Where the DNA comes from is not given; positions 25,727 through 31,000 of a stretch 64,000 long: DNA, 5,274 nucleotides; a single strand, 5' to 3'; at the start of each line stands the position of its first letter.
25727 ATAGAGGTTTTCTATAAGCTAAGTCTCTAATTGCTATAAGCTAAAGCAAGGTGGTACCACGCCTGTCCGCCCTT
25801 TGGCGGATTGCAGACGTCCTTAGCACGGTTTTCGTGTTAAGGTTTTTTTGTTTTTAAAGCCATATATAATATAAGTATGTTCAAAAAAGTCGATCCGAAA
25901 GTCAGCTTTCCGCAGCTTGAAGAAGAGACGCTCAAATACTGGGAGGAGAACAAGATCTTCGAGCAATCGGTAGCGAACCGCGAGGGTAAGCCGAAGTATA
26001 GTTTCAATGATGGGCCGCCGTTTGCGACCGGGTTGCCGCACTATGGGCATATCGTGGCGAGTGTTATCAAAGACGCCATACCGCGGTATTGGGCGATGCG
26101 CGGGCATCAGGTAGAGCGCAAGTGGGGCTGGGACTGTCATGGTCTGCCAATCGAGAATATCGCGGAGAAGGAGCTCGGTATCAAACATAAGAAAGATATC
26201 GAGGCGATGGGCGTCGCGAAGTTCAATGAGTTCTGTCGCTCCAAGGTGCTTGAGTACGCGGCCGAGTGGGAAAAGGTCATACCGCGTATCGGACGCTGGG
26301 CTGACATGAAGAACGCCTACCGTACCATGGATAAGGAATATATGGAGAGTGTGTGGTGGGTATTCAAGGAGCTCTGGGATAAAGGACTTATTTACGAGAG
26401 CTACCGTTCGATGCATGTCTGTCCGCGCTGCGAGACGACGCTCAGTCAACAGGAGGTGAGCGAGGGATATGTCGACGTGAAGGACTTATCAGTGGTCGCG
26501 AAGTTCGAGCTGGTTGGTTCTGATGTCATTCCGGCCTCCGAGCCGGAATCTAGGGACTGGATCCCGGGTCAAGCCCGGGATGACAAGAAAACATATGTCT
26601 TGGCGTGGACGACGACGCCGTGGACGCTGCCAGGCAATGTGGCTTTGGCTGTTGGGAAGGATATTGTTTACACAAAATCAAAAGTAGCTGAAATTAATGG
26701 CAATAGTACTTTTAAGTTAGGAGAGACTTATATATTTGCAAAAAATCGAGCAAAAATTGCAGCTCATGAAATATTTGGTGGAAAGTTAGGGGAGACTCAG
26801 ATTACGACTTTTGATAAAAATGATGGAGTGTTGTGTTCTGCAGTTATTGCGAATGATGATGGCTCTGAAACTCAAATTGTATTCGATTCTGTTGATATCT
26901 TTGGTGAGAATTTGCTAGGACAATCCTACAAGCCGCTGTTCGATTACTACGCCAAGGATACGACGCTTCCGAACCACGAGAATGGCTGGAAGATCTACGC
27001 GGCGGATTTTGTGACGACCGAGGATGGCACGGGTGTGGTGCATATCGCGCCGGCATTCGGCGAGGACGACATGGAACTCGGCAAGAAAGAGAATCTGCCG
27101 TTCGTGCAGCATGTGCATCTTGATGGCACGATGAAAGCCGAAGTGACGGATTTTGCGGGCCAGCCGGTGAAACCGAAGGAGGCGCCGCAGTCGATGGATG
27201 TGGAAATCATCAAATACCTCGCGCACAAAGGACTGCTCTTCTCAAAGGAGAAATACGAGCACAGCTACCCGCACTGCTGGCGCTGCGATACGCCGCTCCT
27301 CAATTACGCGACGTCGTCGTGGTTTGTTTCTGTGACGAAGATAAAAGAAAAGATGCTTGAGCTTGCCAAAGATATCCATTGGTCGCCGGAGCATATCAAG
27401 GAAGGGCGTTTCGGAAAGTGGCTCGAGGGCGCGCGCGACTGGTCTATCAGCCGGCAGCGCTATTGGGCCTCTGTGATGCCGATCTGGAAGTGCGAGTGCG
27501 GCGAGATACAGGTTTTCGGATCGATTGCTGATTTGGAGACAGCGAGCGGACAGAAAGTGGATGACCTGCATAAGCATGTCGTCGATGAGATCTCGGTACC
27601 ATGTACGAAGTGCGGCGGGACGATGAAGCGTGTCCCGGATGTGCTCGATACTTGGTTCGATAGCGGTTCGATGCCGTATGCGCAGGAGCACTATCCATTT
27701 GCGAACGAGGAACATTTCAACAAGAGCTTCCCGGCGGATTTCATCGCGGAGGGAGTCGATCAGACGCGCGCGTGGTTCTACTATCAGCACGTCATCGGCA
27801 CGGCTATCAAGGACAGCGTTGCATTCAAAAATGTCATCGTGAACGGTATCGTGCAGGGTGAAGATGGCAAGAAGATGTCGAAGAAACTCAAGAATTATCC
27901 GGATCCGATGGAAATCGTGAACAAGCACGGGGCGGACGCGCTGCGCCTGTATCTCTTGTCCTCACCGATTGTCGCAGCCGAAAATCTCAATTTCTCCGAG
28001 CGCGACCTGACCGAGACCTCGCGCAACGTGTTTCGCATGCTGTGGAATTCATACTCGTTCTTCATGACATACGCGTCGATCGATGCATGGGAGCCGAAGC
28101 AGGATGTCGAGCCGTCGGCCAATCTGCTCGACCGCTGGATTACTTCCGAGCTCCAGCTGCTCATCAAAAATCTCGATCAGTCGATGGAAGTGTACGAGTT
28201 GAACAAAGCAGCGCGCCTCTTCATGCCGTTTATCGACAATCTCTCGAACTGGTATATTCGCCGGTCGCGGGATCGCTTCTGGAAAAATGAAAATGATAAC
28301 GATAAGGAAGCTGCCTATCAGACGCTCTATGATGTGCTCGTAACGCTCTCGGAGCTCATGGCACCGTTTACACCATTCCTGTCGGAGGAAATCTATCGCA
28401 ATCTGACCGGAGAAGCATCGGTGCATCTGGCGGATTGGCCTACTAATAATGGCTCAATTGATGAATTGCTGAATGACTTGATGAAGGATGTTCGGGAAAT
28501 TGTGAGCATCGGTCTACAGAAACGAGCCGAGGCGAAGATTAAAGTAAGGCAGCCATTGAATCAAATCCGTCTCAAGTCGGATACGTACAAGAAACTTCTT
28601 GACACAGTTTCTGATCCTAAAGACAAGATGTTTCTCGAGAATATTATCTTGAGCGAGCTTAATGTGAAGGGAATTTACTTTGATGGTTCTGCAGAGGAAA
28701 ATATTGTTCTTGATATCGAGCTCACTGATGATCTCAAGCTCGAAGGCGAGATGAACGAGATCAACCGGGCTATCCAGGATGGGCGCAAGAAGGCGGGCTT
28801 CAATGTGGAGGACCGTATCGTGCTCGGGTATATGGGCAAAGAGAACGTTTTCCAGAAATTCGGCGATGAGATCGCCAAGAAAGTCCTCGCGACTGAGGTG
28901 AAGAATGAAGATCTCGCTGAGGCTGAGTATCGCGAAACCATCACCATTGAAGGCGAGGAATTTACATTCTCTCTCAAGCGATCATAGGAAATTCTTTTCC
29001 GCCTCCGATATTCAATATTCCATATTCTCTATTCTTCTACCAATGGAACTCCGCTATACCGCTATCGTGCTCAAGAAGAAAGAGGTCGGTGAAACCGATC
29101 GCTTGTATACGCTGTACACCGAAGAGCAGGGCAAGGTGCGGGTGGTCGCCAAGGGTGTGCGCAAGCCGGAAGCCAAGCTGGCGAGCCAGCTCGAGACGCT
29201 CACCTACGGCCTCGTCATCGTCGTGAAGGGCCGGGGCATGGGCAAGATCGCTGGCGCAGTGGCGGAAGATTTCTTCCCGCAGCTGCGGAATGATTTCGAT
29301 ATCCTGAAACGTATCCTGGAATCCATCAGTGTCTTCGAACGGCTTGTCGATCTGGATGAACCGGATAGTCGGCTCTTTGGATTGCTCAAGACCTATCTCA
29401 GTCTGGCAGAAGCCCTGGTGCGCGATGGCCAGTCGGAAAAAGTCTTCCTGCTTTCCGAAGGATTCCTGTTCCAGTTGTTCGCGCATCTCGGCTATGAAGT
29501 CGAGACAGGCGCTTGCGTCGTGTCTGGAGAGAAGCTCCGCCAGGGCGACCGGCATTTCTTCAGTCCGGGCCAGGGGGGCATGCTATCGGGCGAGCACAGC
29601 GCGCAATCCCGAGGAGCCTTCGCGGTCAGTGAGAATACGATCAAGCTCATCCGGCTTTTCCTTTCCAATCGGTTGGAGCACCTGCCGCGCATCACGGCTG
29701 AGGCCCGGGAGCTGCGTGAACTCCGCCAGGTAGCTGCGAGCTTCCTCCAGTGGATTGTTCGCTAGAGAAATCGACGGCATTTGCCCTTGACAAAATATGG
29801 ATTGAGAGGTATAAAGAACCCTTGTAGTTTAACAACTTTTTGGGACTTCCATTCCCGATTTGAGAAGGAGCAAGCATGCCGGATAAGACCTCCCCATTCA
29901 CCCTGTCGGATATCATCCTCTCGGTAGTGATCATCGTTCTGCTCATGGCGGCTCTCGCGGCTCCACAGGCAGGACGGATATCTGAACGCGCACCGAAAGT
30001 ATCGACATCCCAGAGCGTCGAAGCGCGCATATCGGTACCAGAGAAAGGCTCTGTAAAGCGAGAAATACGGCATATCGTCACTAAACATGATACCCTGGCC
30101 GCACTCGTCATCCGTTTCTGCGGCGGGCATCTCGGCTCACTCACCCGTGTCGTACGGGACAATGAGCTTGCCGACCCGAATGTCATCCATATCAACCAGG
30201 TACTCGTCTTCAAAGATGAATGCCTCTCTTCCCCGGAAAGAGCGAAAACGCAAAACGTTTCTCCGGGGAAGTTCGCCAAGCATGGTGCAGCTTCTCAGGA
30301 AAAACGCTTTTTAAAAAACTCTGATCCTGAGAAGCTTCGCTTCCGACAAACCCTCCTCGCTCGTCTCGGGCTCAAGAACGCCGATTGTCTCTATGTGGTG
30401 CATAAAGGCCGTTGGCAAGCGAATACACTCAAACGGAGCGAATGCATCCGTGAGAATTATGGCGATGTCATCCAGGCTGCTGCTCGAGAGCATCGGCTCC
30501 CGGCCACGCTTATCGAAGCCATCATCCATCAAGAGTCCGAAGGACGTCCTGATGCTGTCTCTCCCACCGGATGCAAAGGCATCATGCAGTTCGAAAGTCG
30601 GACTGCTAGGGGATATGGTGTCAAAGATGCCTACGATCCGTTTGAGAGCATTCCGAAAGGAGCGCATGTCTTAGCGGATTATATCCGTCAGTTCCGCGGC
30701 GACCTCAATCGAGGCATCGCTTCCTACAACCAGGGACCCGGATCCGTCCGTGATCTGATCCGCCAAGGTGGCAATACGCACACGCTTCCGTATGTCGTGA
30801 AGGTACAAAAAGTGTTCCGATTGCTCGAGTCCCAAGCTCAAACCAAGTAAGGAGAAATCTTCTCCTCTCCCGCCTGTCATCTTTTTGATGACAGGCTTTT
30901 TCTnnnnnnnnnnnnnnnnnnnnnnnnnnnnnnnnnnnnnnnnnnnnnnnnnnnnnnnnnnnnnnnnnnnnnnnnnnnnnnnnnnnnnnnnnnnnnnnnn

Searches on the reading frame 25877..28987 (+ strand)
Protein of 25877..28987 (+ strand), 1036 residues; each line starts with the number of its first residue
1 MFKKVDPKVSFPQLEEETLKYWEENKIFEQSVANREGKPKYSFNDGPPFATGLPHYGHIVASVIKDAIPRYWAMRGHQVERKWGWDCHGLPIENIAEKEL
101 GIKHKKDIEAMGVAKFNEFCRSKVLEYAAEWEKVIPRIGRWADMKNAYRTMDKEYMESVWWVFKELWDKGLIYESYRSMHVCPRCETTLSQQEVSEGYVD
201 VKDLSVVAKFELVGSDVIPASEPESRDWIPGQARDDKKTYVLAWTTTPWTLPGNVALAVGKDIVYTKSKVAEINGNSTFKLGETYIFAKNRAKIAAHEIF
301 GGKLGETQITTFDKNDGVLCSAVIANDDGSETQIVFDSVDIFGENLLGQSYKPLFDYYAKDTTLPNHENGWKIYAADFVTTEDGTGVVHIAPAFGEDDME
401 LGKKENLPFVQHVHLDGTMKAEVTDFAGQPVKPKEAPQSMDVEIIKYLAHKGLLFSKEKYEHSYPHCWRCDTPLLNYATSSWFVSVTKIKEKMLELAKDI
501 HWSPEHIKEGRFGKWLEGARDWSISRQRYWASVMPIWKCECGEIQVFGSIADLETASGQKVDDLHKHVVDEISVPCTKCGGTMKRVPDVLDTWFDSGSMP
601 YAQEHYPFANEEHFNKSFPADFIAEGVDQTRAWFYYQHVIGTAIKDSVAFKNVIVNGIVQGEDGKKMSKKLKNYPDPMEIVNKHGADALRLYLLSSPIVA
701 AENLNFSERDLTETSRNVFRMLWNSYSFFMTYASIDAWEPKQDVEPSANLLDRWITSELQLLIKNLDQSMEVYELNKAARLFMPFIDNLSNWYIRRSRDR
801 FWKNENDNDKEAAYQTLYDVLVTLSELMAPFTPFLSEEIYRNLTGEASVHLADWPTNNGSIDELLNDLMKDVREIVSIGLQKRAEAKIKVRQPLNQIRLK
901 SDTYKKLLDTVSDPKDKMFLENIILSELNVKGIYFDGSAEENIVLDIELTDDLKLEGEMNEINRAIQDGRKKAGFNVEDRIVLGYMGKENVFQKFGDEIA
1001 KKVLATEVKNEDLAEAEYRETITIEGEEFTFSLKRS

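Call 68: search_protein_families(library=pfam, proteins=[window:25877-28987:+], max_evalue=0.0001)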
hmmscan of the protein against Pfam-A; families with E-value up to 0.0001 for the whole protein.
window:25877-28987:+ (1036 aa): 4 families
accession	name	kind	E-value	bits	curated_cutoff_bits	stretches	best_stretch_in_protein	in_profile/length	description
PF00133.28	tRNA-synt_1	-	2.1e-136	455.4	22.7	1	18-704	2-413/414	tRNA synthetases class I (I, L, M and V)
PF08264.19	Anticodon_1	-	4.9e-36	124.3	25.1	1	752-894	1-144/148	Anticodon-binding domain of tRNA ligase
PF19302.4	DUF5915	-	2.7e-17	63.4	27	1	910-1035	69-194/195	Domain of unknown function (DUF5915)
PF09334.17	tRNA-synt_1g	-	8.5e-17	61.4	20.1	1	48-194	8-135/391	tRNA synthetases class I (M)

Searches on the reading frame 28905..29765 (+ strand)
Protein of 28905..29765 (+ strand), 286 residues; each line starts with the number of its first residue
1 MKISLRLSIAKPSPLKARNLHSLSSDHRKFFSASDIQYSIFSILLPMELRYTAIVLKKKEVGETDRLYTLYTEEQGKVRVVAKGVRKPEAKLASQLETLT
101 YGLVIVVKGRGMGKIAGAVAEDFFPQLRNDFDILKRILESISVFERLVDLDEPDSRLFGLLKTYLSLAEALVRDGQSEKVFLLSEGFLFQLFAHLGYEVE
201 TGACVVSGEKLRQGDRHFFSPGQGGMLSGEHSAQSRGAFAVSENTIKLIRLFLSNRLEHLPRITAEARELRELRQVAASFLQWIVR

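Call 68: search_protein_families(library=pfam, proteins=[window:28905-29765:+], max_evalue=0.0001)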
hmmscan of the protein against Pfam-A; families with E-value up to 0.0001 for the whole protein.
window:28905-29765:+ (286 aa): 2 families
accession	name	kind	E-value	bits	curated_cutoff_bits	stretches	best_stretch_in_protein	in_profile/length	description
PF11967.14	RecO_N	-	1.2e-18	67.3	27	1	47-118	1-74/80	Recombination protein O N terminal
PF02565.21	RecO_C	-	7.8e-17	61.9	22.1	1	144-283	17-147/157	Recombination protein O C terminal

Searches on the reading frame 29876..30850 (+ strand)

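Call 68: search_protein_families(library=pfam, proteins=[window:29876-30850:+], max_evalue=0.0001)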
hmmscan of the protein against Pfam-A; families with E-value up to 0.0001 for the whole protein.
window:29876-30850:+ (324 aa): 1 family
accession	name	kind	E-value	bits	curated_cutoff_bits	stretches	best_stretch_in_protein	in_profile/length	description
PF01464.25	SLT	-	4.7e-22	78.2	21.3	1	198-301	2-111/117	Transglycosylase SLT domain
